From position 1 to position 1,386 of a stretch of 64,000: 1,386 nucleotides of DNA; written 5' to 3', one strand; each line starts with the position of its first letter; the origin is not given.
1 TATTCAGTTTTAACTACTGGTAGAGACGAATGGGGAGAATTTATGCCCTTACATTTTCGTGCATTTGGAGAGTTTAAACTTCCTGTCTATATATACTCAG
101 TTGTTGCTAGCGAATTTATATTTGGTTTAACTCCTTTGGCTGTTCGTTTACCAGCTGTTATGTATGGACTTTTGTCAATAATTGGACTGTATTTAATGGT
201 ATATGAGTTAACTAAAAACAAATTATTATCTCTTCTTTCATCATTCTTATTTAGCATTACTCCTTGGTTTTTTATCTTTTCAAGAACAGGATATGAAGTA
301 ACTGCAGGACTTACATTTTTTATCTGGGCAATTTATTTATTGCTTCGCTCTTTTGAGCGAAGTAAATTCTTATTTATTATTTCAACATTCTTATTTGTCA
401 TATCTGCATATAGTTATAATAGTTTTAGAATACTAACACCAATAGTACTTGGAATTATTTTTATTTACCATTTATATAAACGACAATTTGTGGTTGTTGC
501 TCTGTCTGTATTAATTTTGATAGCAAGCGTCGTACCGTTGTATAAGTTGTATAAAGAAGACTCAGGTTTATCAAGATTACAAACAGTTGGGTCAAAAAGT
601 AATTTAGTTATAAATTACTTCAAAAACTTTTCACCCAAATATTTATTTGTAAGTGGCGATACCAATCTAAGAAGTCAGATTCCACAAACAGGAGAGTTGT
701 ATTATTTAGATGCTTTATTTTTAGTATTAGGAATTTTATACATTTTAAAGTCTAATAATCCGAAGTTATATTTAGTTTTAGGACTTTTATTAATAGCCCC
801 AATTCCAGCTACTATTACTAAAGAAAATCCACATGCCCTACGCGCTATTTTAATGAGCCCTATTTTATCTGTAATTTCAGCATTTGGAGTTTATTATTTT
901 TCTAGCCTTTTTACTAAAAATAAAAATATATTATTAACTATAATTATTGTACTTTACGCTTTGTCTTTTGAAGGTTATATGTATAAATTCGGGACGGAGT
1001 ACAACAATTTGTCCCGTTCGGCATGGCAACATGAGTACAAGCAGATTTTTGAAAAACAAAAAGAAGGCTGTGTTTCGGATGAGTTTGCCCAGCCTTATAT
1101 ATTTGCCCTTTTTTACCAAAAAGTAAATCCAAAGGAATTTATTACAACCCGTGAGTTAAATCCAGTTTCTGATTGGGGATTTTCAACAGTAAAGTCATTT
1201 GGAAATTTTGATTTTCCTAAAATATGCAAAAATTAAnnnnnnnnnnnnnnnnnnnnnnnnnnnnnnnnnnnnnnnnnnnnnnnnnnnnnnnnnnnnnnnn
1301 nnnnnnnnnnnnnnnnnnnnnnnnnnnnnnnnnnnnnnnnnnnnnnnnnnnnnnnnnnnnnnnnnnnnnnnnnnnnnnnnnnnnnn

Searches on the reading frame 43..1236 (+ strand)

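Call 8: search_protein_families(library=pfam, proteins=[window:43-1236:+], max_evalue=0.01)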
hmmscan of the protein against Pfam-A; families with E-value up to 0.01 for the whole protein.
window:43-1236:+ (397 aa): 1 family
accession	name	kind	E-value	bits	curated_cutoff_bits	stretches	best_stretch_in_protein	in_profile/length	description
PF13231.12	PMT_2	-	7.1e-06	26.8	26.1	1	14-162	4-156/160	Dolichyl-phosphate-mannose-protein mannosyltransferase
